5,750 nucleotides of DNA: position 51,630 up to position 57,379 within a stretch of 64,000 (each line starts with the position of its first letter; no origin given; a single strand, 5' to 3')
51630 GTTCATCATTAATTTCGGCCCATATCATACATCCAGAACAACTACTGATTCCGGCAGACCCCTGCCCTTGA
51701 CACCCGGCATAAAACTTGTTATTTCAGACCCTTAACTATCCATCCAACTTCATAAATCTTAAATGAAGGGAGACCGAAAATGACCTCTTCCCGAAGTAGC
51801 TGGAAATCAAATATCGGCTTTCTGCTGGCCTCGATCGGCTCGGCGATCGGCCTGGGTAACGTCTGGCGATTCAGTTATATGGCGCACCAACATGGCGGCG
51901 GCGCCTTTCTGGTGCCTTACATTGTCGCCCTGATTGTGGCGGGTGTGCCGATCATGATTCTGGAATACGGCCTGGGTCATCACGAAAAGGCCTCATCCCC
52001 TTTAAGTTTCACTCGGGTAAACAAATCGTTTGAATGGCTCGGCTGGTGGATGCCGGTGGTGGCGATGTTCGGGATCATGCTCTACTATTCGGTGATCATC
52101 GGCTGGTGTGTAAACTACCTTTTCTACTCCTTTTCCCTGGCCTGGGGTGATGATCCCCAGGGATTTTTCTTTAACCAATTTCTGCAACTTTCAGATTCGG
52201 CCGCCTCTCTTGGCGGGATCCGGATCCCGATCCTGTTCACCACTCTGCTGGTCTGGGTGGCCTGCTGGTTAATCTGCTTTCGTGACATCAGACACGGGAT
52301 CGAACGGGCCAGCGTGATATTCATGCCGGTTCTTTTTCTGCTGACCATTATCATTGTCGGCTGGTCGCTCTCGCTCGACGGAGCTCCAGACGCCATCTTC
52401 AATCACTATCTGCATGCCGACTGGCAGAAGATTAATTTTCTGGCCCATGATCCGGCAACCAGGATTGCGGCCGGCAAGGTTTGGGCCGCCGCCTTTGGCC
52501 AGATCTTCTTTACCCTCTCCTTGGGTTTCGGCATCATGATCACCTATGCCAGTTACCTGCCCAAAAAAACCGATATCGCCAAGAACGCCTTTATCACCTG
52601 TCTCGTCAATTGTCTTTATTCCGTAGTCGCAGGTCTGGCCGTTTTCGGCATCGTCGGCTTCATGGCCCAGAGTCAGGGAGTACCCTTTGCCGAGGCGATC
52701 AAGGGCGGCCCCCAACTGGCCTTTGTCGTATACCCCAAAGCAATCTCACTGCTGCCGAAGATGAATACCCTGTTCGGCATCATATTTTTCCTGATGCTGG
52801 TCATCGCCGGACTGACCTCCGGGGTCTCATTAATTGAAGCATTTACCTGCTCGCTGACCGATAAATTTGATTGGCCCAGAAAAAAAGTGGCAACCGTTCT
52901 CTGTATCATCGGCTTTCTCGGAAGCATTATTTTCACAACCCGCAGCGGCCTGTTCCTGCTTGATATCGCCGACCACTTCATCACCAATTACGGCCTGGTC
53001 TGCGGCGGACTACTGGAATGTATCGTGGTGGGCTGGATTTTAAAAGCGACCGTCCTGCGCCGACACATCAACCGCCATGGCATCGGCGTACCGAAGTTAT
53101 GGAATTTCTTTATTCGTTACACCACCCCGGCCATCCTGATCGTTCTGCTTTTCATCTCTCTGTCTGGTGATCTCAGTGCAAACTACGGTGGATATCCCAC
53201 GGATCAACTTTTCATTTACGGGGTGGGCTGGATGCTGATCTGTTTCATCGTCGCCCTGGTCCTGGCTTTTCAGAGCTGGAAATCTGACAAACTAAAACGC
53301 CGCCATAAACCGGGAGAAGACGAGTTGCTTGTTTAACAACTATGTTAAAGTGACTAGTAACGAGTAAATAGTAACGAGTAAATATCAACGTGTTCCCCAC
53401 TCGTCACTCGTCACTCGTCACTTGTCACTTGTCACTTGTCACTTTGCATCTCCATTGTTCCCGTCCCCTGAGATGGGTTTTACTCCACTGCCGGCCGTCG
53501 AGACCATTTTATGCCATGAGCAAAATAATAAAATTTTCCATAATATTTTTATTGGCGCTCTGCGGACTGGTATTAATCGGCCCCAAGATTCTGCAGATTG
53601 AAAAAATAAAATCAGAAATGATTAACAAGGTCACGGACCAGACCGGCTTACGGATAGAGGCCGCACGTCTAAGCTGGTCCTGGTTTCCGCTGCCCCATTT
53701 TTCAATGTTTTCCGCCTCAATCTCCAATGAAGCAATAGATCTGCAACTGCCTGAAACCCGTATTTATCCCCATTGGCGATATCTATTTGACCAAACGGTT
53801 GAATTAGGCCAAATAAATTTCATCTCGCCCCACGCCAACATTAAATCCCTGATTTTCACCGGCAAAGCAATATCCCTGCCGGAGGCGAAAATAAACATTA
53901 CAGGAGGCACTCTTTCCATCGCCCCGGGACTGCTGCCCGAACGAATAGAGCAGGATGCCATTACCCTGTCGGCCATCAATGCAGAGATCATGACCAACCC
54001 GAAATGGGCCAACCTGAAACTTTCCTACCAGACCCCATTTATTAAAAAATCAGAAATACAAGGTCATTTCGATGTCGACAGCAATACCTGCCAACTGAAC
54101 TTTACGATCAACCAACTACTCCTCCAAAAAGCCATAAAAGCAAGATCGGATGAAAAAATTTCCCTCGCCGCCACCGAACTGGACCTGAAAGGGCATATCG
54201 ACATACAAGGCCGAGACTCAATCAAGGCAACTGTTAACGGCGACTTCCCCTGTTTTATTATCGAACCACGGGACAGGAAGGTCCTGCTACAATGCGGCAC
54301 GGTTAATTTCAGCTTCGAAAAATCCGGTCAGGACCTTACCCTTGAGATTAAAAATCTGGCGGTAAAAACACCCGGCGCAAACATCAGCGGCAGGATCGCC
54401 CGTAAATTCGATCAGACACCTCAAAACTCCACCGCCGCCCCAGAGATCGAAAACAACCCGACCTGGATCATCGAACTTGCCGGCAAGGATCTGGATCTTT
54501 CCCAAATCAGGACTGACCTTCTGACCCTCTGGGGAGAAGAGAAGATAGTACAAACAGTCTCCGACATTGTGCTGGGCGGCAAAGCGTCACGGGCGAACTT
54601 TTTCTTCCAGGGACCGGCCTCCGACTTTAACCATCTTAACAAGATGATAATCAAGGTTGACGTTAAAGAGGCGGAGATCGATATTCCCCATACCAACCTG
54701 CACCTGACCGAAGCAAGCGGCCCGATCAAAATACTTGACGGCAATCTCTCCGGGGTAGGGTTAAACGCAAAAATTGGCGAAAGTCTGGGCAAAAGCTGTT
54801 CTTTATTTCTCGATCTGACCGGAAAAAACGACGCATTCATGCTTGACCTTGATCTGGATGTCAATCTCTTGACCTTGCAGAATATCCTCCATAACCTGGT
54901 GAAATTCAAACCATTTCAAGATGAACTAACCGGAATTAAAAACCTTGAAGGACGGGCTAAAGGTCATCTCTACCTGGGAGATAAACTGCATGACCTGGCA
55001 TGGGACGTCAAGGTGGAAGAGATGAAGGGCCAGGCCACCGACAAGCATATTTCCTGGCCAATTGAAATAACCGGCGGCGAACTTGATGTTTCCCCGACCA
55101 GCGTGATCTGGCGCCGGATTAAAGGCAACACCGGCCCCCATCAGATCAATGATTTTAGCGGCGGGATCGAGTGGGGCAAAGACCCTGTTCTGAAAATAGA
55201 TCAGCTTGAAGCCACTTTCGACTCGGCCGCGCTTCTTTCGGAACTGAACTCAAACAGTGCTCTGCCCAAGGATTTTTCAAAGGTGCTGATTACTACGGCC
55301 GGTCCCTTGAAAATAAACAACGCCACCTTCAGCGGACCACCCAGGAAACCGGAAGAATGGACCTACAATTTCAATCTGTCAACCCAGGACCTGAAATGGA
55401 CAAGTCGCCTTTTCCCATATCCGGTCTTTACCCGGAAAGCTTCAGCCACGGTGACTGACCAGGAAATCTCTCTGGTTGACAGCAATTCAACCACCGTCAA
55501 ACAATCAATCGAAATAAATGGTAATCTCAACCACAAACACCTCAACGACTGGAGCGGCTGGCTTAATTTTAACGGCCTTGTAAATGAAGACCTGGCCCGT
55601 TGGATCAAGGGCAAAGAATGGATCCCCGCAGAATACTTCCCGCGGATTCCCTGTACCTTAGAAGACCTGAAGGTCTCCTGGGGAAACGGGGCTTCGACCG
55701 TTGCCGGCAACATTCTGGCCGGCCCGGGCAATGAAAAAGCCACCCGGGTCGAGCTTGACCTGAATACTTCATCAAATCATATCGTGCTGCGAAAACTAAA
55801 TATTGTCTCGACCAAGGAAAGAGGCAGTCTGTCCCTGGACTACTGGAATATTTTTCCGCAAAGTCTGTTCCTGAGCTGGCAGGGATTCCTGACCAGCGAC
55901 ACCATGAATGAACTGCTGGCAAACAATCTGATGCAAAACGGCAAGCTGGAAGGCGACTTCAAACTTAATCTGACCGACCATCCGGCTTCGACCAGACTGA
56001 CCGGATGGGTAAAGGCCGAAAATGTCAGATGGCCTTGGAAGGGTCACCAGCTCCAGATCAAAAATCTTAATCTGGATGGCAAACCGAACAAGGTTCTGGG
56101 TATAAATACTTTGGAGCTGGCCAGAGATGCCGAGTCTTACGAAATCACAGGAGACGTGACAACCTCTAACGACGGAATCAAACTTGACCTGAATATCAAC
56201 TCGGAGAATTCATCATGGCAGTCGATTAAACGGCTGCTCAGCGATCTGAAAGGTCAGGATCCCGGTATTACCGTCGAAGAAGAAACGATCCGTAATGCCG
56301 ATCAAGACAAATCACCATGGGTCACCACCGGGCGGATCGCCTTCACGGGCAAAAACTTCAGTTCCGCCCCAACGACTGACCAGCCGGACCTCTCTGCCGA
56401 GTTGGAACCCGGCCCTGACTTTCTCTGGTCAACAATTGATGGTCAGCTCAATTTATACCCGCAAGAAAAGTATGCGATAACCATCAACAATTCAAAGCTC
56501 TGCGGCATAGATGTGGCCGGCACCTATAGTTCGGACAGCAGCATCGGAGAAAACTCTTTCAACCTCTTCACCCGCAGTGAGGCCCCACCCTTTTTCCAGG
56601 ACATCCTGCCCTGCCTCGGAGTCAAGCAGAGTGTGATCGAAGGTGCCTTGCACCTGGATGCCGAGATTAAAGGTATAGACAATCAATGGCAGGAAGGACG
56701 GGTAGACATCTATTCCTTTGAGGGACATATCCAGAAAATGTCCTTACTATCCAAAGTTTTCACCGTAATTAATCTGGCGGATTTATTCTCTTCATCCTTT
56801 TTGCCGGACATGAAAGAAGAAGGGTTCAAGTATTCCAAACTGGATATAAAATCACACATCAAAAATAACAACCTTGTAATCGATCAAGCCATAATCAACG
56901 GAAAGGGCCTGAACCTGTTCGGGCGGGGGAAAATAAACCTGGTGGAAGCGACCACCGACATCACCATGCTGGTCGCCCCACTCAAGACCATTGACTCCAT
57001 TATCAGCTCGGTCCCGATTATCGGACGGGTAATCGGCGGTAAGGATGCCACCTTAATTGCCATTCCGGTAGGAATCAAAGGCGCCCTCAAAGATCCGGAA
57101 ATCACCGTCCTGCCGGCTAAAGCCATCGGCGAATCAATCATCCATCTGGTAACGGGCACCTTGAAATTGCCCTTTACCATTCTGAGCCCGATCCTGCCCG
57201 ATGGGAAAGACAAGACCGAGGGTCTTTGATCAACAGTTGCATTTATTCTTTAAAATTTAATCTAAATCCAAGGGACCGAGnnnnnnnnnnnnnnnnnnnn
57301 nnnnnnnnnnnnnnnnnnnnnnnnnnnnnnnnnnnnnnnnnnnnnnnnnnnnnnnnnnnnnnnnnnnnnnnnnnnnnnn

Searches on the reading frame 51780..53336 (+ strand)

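Call 34: search_protein_families(library=pfam, proteins=[window:51780-53336:+], max_evalue=0.01)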
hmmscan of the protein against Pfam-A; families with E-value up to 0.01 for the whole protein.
window:51780-53336:+ (518 aa): 1 family
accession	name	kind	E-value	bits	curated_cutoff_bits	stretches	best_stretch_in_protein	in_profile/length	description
PF00209.24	SNF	-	5.1e-102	342.7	27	2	127-494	156-513/524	Sodium:neurotransmitter symporter family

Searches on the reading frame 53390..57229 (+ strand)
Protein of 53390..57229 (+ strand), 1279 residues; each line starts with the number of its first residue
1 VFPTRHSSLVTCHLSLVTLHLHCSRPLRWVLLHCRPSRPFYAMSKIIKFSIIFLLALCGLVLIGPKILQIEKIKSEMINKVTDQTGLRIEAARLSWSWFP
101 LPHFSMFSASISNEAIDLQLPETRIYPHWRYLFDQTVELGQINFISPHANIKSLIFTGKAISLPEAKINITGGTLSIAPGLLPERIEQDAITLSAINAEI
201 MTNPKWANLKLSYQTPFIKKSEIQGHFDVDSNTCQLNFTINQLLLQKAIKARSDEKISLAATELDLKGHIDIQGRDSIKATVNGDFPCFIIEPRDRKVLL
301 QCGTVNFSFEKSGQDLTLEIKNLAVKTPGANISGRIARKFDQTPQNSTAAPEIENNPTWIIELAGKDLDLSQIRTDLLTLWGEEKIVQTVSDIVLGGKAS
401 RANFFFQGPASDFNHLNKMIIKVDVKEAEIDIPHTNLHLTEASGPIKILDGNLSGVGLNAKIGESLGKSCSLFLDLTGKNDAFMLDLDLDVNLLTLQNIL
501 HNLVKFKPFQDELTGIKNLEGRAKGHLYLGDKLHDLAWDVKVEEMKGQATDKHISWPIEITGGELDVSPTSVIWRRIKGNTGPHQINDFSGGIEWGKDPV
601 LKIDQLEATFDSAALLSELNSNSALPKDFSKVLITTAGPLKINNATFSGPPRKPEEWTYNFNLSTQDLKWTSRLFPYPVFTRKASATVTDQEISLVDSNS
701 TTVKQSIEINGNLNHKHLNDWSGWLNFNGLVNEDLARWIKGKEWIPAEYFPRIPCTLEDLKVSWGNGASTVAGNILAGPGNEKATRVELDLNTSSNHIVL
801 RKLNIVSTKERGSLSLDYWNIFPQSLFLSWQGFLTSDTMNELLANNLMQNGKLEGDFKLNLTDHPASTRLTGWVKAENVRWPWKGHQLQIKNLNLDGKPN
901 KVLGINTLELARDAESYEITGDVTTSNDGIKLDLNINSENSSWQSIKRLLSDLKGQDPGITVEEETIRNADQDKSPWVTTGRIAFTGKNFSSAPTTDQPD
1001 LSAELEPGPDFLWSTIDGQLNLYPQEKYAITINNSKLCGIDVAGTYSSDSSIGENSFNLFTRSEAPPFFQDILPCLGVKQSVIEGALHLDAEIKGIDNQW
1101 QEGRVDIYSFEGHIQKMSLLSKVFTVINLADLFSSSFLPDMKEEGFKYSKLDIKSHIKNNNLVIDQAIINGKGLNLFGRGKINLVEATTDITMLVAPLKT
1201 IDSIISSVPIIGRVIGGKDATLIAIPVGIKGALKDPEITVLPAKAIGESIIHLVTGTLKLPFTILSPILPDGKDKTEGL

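Call 34: search_protein_families(library=pfam, proteins=[window:53390-57229:+], max_evalue=0.01)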
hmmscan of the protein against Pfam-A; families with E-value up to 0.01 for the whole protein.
window:53390-57229:+ (1279 aa): 2 families
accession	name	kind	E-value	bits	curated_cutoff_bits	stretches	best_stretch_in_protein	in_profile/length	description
PF13116.12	YhdP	-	9.9e-20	70.5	46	2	887-1238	967-1224/1224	YhdP protein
PF05170.20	AsmA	-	2.3e-11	43.7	29.8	1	43-147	1-113/607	AsmA family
